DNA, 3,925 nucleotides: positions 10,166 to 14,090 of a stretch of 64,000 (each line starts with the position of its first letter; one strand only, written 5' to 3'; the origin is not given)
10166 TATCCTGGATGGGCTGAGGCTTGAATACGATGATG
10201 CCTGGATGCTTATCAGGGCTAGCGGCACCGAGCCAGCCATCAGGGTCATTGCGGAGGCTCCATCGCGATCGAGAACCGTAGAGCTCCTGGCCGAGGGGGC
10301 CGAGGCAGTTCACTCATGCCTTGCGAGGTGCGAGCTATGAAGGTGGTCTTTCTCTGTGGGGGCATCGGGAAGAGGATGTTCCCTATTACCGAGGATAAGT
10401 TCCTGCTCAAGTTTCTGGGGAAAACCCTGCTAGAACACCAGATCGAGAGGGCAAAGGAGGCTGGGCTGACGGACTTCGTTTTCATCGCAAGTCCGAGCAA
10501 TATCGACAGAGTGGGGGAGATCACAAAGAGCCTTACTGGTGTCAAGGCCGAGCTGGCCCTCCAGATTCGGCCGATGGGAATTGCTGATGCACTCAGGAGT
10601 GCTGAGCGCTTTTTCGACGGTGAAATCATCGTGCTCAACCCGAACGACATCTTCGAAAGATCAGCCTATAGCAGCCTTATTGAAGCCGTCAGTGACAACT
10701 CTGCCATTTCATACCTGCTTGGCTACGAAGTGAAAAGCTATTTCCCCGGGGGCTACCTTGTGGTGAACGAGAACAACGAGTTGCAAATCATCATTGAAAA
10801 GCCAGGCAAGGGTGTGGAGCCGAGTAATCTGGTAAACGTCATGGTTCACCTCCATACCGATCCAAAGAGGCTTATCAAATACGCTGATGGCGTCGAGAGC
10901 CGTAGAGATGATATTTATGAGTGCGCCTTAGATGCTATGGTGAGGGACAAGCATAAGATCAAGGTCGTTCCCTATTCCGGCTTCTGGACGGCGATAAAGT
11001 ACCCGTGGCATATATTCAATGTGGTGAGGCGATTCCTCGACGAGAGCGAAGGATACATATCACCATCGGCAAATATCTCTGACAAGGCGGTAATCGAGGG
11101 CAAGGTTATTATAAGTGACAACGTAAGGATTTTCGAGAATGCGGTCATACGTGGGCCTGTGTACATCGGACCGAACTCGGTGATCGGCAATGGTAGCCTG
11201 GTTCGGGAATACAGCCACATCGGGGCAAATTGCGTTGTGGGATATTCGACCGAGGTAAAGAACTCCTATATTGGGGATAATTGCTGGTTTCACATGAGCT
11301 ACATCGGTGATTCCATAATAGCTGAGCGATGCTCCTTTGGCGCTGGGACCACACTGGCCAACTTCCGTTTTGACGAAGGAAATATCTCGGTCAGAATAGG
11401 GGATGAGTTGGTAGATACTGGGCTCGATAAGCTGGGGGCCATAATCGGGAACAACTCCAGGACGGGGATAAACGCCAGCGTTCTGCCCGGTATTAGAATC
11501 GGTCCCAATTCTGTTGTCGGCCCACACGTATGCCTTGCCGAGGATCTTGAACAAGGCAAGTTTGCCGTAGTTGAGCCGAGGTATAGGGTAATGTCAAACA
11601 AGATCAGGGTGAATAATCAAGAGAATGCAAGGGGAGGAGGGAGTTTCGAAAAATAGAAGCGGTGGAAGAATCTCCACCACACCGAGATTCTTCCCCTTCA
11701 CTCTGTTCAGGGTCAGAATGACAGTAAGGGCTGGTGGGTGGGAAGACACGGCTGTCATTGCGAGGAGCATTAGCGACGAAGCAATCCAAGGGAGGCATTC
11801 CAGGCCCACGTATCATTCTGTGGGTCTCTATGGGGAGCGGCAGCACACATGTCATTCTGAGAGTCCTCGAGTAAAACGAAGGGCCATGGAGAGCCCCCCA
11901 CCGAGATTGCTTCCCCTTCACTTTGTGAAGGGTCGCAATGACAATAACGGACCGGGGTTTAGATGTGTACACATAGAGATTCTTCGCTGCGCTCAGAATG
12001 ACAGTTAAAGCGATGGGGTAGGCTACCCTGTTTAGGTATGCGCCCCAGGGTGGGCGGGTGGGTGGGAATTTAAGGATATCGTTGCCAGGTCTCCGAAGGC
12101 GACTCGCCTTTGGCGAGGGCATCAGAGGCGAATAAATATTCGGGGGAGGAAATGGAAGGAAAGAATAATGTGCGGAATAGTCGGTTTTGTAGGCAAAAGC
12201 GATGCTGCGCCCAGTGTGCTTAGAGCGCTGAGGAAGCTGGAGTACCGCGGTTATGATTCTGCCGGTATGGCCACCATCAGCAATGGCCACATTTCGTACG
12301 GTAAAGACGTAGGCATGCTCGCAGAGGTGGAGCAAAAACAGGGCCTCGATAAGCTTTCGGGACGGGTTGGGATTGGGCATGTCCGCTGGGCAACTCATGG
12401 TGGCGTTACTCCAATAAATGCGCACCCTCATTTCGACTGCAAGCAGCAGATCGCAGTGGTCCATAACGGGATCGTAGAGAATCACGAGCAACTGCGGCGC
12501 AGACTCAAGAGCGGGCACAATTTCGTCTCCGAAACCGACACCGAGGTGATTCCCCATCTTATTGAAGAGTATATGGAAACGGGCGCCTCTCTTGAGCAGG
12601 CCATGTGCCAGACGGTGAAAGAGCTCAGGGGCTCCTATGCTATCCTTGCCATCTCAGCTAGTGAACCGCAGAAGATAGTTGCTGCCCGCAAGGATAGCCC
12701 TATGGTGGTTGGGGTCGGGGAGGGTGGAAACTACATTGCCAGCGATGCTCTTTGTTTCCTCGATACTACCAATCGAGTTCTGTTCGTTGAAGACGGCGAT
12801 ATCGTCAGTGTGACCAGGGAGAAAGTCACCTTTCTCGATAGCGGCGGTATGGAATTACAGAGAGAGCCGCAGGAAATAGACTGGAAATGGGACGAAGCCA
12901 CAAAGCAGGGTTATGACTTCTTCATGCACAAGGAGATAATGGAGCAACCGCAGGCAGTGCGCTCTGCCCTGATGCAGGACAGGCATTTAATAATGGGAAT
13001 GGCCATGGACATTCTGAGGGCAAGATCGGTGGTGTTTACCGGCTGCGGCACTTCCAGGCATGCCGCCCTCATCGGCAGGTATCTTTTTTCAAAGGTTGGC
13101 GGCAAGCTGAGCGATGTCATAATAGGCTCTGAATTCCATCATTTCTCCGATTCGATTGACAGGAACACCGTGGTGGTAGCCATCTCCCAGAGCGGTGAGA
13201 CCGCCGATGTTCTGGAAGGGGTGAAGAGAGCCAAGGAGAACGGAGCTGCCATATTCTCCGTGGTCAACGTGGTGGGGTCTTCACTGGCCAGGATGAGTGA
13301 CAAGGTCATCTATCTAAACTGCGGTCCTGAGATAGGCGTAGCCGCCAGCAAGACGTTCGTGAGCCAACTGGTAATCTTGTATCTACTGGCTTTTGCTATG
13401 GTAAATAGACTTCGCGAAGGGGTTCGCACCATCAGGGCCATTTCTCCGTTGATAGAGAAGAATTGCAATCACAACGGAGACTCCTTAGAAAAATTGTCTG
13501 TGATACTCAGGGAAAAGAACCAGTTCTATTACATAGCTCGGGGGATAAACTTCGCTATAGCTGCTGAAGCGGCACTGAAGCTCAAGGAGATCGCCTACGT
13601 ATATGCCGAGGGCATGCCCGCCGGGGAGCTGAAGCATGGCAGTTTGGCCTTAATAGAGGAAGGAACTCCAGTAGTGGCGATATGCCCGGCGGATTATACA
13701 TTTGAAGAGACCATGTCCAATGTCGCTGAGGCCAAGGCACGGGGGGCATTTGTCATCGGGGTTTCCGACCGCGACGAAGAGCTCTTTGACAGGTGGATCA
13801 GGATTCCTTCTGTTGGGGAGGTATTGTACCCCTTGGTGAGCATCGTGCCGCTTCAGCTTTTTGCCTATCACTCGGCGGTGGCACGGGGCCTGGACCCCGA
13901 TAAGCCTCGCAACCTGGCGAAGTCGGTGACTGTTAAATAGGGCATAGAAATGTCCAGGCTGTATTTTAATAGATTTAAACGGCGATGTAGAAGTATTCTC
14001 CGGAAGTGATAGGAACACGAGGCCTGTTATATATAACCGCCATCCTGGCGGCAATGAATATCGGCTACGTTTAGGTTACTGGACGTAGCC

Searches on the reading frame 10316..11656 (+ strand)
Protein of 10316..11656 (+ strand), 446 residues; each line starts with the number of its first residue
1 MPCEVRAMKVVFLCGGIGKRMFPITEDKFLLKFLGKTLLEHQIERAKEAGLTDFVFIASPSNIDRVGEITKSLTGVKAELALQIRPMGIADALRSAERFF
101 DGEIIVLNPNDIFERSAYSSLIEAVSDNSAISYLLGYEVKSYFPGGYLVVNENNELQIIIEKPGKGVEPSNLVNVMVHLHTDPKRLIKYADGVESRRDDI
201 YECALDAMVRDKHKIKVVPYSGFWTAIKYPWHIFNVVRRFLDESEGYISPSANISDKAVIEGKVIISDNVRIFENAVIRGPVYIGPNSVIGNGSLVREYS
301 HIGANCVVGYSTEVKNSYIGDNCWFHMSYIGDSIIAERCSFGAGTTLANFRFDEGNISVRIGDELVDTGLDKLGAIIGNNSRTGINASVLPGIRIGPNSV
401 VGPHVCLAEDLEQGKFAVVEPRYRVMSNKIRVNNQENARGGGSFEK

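Call 6: search_protein_families(library=pfam, proteins=[window:10316-11656:+], max_evalue=0.001)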
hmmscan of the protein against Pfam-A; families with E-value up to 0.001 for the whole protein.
window:10316-11656:+ (446 aa): 5 families
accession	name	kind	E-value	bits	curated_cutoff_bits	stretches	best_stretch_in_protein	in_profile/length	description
PF00132.30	Hexapep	-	2.7e-22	77.9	27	2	264-297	2-35/36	Bacterial transferase hexapeptide (six repeats)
PF00483.29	NTP_transferase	-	4.6e-18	66.1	21.2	1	10-219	2-221/245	Nucleotidyl transferase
PF25084.1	LbH_EIF2B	-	3.9e-13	49.8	54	1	266-348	6-88/105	EIF2B subunit epsilon LbH domain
PF12804.13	NTP_transf_3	-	1.5e-07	32.2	27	1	11-124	2-110/160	MobA-like NTP transferase domain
PF14602.12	Hexapep_2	-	0.00074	19.6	27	0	375-402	2-27/34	Hexapeptide repeat of succinyl-transferase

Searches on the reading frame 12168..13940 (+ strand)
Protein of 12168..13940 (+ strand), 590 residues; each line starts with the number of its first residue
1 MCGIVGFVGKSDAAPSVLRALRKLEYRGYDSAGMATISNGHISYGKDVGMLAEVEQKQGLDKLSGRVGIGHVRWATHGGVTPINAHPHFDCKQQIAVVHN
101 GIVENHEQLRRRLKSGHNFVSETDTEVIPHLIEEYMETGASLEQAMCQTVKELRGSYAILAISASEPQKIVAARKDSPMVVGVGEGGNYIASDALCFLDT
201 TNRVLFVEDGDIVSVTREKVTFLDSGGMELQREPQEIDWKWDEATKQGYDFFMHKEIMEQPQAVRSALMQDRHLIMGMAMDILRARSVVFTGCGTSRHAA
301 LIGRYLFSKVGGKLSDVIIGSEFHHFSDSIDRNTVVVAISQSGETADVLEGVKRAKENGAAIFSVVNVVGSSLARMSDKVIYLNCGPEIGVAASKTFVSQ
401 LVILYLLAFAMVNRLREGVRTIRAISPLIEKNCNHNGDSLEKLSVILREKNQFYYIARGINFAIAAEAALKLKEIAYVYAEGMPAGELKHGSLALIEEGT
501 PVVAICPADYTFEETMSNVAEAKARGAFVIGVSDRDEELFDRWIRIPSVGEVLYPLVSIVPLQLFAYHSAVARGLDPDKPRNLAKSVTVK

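Call 6: search_protein_families(library=pfam, proteins=[window:12168-13940:+], max_evalue=0.001)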
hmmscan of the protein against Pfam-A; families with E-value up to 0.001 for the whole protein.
window:12168-13940:+ (590 aa): 4 families
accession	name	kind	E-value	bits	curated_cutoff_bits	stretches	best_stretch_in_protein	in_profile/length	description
PF01380.27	SIS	-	6.9e-54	181.6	25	2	282-408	2-129/131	SIS domain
PF13522.11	GATase_6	-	6.8e-20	71.9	27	1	58-192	4-129/130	Glutamine amidotransferase domain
PF13537.11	GATase_7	-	7e-14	52.3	25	1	87-194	15-118/123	Glutamine amidotransferase domain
PF13230.11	GATase_4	-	0.00063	19.2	23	0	65-153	71-162/272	Glutamine amidotransferases class-II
